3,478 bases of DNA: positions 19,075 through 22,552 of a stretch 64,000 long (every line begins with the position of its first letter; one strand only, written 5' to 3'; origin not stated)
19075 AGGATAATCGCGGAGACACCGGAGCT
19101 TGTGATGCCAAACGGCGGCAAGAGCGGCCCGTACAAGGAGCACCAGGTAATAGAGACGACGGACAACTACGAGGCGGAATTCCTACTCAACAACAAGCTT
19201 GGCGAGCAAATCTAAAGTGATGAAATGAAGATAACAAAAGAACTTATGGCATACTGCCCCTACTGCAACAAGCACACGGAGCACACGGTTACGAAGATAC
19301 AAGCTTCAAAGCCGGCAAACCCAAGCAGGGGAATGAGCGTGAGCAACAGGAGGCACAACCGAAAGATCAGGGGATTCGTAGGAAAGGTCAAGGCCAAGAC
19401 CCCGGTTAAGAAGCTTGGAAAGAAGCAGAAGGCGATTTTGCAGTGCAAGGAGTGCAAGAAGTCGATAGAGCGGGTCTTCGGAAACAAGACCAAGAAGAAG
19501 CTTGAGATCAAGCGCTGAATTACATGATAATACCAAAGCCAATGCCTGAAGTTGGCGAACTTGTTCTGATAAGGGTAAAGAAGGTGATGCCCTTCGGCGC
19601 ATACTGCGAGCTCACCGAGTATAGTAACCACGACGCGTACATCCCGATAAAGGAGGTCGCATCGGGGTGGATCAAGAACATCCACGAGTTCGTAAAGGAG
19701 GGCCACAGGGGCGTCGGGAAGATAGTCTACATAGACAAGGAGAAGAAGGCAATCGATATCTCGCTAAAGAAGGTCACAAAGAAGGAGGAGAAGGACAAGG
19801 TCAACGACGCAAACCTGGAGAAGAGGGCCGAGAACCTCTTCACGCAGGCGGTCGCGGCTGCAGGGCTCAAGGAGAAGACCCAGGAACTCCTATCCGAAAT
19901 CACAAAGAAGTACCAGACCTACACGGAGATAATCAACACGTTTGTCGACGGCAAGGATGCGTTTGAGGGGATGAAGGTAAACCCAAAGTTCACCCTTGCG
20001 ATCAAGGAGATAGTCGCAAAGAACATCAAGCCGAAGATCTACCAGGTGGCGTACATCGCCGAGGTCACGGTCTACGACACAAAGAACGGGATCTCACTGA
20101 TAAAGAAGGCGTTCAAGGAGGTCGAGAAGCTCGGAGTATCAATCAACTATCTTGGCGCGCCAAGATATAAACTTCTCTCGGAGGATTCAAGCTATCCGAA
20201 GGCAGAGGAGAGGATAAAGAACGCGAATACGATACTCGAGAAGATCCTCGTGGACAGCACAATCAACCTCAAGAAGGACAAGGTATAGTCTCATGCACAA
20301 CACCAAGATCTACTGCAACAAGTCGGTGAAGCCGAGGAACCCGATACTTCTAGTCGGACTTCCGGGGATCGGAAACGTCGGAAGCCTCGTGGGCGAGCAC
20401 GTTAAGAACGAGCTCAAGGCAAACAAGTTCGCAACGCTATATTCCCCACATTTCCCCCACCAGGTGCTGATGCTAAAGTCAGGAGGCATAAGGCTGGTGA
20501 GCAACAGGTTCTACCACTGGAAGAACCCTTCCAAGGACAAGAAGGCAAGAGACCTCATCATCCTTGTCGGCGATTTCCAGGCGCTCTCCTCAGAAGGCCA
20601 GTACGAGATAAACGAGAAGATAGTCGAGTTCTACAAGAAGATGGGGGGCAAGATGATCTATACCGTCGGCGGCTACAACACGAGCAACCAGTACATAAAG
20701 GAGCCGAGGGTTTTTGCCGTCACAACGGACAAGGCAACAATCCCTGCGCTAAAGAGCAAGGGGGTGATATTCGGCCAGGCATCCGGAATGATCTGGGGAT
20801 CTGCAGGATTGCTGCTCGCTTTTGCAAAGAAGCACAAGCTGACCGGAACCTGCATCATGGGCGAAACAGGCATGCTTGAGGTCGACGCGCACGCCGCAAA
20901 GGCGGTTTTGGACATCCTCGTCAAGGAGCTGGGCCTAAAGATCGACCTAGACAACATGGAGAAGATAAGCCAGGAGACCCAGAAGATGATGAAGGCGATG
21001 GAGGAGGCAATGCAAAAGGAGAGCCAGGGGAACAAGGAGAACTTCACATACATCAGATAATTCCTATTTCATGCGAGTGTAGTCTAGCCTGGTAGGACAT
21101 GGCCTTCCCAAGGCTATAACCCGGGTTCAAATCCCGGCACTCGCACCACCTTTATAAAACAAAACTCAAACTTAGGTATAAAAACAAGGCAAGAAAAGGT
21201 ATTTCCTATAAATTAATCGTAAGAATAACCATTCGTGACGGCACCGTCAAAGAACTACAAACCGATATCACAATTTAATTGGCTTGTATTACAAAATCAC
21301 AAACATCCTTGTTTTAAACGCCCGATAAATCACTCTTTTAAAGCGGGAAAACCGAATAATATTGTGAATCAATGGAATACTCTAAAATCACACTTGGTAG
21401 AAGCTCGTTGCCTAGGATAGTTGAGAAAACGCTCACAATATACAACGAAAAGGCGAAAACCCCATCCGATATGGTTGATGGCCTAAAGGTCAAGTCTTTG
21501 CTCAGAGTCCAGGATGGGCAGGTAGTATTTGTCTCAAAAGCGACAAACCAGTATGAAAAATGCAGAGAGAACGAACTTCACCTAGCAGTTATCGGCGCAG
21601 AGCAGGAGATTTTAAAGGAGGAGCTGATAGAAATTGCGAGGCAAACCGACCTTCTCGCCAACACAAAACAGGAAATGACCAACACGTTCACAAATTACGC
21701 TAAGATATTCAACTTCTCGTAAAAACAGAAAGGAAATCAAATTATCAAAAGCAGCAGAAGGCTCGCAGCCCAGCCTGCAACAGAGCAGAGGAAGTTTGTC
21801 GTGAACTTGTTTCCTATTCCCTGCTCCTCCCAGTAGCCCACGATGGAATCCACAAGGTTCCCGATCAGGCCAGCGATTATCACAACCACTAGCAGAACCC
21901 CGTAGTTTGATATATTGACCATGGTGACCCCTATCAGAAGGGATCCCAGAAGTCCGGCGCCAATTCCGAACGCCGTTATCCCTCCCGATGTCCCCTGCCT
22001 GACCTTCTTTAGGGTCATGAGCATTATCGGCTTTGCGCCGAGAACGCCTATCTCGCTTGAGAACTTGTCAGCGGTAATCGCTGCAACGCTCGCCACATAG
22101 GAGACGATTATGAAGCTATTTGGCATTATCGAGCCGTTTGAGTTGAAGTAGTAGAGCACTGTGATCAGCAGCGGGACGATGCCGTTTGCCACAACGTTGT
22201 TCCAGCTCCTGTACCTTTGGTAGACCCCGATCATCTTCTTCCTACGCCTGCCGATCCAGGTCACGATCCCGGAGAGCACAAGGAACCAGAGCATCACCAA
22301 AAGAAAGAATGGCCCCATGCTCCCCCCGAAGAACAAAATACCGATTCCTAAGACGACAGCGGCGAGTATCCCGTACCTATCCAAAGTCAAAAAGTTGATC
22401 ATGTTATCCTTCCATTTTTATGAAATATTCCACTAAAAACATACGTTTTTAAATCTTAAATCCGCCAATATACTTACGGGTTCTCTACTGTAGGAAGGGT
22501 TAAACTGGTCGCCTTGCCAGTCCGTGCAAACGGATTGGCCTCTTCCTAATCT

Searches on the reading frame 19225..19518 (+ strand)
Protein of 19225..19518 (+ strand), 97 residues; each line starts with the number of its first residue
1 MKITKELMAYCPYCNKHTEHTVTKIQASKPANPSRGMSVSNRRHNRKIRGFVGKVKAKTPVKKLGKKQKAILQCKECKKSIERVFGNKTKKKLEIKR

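Call 9: search_protein_families(library=pfam, proteins=[window:19225-19518:+], max_evalue=0.01)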
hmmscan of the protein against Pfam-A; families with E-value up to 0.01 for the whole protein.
window:19225-19518:+ (97 aa): 4 families
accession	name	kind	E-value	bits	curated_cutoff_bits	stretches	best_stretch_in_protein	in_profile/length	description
PF00935.25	Ribosomal_L44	-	1.8e-08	35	25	1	16-91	1-72/76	Ribosomal protein L44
PF00471.26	Ribosomal_L33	-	3.2e-05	24.6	25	1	6-24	29-47/47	Ribosomal protein L33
PF23499.1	YnfU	-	0.0035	17.7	27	1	9-28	17-36/49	YnfU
PF23451.1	Zn_ribbon_PaaD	-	0.0068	16.5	27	0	69-82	37-50/53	PaaD zinc beta ribbon domain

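Call 11: find_encoding_contigs(protein=window:19225-19518:+, flank=10000, max_places=10)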
Protein window:19225-19518:+ (97 aa): 1 contig read that carries it; 1 place shown.
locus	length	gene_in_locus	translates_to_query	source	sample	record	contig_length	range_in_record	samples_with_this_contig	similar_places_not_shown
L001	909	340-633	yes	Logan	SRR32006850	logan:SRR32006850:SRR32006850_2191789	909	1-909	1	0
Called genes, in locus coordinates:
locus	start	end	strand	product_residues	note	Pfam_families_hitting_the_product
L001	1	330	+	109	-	?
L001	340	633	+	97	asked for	PF00935:Ribosomal_L44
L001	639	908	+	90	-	?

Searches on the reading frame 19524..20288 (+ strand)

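Call 9: search_protein_families(library=pfam, proteins=[window:19524-20288:+], max_evalue=0.01)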
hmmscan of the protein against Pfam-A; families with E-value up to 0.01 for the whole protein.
window:19524-20288:+ (254 aa): 3 families
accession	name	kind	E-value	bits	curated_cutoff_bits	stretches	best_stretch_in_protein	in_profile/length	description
PF07541.17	EIF_2_alpha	-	7.8e-14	52.1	22.8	1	121-220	4-110/114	Eukaryotic translation initiation factor 2 alpha subunit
PF00575.29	S1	-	9e-06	26.4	22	1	8-82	2-74/74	S1 RNA binding domain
PF10447.15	EXOSC1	-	0.0046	18.1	21.2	0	7-47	1-41/112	Exosome component EXOSC1/CSL4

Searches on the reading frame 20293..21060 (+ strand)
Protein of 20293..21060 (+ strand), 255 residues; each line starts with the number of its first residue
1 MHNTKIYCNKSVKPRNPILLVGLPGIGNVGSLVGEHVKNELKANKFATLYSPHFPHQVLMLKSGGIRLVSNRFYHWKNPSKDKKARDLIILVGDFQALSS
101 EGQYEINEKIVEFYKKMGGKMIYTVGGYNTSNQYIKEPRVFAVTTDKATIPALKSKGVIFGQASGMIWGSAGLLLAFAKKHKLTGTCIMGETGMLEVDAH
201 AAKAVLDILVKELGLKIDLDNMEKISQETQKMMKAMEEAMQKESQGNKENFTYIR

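Call 9: search_protein_families(library=pfam, proteins=[window:20293-21060:+], max_evalue=0.01)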
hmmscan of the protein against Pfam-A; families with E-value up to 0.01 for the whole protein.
window:20293-21060:+ (255 aa): 1 family
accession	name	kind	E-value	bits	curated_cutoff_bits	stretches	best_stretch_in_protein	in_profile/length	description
PF09754.15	PAC2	-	8.4e-37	127.5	25.8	1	19-236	1-214/215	PAC2 family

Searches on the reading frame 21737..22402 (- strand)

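Call 45: search_protein_families(library=pfam, proteins=[window:21737-22402:-], max_evalue=0.01)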
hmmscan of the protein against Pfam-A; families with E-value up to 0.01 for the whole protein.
window:21737-22402:- (221 aa): 2 families
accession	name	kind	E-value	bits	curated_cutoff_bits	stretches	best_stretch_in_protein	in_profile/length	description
PF01940.21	DUF92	-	2.2e-43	148.9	27.5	1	6-194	15-210/251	Integral membrane protein DUF92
PF03706.18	LPG_synthase_TM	-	0.0022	18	33.4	0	12-76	121-193/302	Lysylphosphatidylglycerol synthase TM region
